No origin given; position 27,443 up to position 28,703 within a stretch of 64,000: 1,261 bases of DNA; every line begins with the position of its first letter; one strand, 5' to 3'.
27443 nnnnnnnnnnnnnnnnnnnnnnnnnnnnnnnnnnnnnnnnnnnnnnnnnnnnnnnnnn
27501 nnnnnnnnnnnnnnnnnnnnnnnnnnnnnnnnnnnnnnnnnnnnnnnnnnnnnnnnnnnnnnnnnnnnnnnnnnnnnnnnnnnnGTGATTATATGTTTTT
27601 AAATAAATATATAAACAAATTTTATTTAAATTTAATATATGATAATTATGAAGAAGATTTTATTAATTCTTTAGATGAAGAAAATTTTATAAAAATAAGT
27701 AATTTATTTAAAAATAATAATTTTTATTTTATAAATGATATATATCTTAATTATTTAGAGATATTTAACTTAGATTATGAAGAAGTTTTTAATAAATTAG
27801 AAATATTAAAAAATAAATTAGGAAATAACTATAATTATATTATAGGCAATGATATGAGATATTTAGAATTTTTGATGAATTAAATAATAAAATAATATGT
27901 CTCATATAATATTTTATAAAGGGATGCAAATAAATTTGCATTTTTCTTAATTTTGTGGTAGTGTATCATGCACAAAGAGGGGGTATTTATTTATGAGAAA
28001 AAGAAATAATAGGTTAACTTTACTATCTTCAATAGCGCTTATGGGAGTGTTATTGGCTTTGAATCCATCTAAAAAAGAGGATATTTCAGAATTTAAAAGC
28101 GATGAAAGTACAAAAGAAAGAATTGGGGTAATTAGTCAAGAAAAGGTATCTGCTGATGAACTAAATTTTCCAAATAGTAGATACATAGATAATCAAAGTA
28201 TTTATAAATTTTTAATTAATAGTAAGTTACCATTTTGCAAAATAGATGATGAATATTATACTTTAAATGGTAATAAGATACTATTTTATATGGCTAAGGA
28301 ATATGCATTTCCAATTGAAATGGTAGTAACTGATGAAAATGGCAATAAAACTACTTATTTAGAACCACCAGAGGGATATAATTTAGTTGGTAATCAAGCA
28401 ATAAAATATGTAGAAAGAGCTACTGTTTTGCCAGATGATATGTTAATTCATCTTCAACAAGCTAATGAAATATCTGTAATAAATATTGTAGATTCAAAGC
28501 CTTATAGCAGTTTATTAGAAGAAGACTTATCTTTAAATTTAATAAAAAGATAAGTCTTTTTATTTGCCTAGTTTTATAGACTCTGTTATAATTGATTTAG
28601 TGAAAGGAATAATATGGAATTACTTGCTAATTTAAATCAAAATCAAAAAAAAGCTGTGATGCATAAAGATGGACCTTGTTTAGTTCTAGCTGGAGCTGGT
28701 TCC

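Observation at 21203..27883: Tandem paralogous DExH helicases carrying arrays of 5 and 7 'helicase-associated' (HA) domains, with small coupled ORFs: candidate uncharacterised system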

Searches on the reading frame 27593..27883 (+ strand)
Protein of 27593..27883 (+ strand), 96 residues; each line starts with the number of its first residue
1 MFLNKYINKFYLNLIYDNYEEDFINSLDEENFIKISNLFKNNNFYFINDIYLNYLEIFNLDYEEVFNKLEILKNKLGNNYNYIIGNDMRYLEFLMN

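Call 3: search_protein_families(library=pfam, proteins=[window:27593-27883:+], max_evalue=0.01)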
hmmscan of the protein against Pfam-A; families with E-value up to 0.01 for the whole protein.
window:27593-27883:+ (96 aa): 0 families

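Call 4: search_protein_families(library=padloc, proteins=[window:27593-27883:+], max_evalue=0.01)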
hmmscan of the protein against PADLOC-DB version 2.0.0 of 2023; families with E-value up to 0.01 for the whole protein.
window:27593-27883:+ (96 aa): 0 families

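Call 35: search_protein_families(library=ncbifam, proteins=[window:27593-27883:+], max_evalue=0.1)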
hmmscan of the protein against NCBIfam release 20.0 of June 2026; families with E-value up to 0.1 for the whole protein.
window:27593-27883:+ (96 aa): 0 families

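Call 36: search_protein_families(library=phrogs, proteins=[window:27593-27883:+], max_evalue=0.1)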
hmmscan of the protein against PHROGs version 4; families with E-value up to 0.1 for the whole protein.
window:27593-27883:+ (96 aa): 1 family
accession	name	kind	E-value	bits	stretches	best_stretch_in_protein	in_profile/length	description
phrog_6284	-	tail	0.088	11.5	1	1-59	229-288/1280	tail protein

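Call 38: find_homologous_proteins(query=window:27593-27880:+, max_evalue=0.01)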
Query window:27593-27880:+ (96 aa): 39 proteins with E <= 0.01 among 56 candidates.
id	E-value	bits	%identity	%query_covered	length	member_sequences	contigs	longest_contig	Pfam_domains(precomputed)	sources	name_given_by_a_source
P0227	3.5e-49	183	100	100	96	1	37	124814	-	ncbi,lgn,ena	-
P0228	4.0e-49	183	99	100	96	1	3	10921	-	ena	-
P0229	8.6e-49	182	99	100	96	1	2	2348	-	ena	-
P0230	1.4e-48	181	99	100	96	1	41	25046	-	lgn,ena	-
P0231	1.4e-48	181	98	100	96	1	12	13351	-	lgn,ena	-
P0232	1.6e-48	181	98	100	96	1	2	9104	-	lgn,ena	-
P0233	3.5e-48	180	98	100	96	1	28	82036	-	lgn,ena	-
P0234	3.9e-48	180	98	100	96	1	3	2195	-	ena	-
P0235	5.1e-48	179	98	100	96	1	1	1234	-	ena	-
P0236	5.9e-48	179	97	100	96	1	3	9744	-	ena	-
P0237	7.4e-48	179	98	100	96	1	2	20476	-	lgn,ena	-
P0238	8.5e-48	178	97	100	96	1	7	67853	-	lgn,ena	-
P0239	9.0e-48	178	97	99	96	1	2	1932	-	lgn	-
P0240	1.1e-47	178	98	100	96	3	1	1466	-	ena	-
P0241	1.3e-47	178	97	100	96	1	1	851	-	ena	-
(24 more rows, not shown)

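Call 39: find_encoding_contigs(protein=P0227, flank=10000, max_places=10)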
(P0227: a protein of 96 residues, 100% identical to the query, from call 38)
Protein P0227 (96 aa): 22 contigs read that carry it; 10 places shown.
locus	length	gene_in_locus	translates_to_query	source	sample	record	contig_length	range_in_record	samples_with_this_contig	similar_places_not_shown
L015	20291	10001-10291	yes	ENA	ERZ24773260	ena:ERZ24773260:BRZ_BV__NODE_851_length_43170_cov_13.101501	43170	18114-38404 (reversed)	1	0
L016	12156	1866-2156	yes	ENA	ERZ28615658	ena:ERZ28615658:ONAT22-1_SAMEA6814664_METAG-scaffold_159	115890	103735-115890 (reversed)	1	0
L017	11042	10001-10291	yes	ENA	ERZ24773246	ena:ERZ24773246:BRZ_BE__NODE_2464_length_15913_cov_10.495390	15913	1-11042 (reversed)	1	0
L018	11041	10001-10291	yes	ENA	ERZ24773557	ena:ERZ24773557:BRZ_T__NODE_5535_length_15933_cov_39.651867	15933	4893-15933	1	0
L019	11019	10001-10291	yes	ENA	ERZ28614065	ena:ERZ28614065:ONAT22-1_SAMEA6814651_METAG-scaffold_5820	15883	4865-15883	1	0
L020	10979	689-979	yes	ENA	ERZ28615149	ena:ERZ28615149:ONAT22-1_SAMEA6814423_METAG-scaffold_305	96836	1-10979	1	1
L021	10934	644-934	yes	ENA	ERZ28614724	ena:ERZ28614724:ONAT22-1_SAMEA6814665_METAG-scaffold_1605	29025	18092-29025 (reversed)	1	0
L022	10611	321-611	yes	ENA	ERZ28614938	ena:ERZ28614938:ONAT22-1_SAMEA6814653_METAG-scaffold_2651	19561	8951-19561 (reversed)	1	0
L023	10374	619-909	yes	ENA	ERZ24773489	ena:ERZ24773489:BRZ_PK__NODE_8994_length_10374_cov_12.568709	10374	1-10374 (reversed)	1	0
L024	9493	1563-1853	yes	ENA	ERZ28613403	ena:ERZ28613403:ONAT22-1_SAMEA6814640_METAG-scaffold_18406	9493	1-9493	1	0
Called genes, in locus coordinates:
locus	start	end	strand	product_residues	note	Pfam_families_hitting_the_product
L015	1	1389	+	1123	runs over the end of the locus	PF01855:POR_N, PF17147:PFOR_II, PF01558:POR, PF10371:EKR, PF00037:Fer4 (weak), PF12837:Fer4_6, PF12838:Fer4_7, PF02775:TPP_enzyme_C, +5 more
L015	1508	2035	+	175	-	-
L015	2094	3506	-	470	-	PF00224:PK, PF02887:PK_C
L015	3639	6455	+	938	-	PF00270:DEAD (faint), PF04851:ResIII, PF03457:HA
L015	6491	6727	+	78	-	-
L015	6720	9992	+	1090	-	PF00270:DEAD (faint), PF04851:ResIII, PF12939:DUF3837 (faint), PF03457:HA, PF17819:Tex55 (faint), PF03457:HA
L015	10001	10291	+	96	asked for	-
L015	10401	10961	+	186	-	-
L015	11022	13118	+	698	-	PF00580:UvrD-helicase, PF01443:Viral_helicase1 (faint), PF13245:AAA_19, PF13604:AAA_30 (faint), PF13361:UvrD_C, PF13538:UvrD_C_2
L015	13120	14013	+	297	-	PF00483:NTP_transferase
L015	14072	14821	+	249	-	PF03419:Peptidase_U4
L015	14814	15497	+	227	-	PF04542:Sigma70_r2, PF04545:Sigma70_r4, PF01381:HTH_3 (weak)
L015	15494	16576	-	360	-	PF05636:HIGH_NTase1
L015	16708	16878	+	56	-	-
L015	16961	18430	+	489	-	PF01336:tRNA_anti-codon, PF00152:tRNA-synt_2, PF01409:tRNA-synt_2d (weak)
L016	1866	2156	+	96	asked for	-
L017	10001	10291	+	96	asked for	-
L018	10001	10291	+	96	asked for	-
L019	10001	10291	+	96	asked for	-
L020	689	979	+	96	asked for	-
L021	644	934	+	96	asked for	-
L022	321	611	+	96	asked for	-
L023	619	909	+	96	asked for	-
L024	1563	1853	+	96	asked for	-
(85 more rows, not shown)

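Call 49: search_protein_families(library=pfam, alignment_id=A3, max_evalue=1)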
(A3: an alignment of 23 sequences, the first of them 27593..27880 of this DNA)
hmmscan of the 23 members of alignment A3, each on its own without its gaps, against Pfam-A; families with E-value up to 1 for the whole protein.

A. member 1, window:27593-27880:+ (96 aa): 0 families

B. families by the number of members that match (of 23 scanned): 11 families
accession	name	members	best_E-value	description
PF12918.12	TcdB_N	9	0.053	TcdB toxin N-terminal helical domain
PF08298.17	AAA_PrkA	2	0.04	PrkA AAA domain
PF01702.25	TGT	2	0.12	Queuine tRNA-ribosyltransferase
PF03254.18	XG_FTase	2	0.14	Xyloglucan fucosyltransferase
PF02145.21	Rap_GAP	1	0.033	Rap/ran-GAP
PF05195.22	AMP_N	1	0.057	Aminopeptidase P, N-terminal domain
PF20301.3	pNTSase1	1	0.083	Predicted novel nucleotide synthetase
PF02603.21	Hpr_kinase_N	1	0.099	HPr Serine kinase N terminus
PF05491.19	RuvB_C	1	0.15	RuvB C-terminal winged helix domain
PF12844.13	HTH_19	1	0.64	Helix-turn-helix domain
PF21008.3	AIF-1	1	0.78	Allograft inflammatory factor 1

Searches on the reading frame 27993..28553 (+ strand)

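Call 3: search_protein_families(library=pfam, proteins=[window:27993-28553:+], max_evalue=0.01)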
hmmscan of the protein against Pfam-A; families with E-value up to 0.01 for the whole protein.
window:27993-28553:+ (186 aa): 0 families

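Call 4: search_protein_families(library=padloc, proteins=[window:27993-28553:+], max_evalue=0.01)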
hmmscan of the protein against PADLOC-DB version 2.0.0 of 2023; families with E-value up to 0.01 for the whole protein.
window:27993-28553:+ (186 aa): 0 families

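Call 35: search_protein_families(library=ncbifam, proteins=[window:27993-28553:+], max_evalue=0.1)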
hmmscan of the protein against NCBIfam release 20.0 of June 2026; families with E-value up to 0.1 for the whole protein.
window:27993-28553:+ (186 aa): 1 family
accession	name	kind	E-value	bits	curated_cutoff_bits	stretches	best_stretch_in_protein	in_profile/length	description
NF009593.0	PRK13035.1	equivalog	0.046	13.4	284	1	39-97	152-212/234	superantigen-like protein SSL5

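Call 36: search_protein_families(library=phrogs, proteins=[window:27993-28553:+], max_evalue=0.1)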
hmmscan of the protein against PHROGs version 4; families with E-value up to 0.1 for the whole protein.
window:27993-28553:+ (186 aa): 0 families
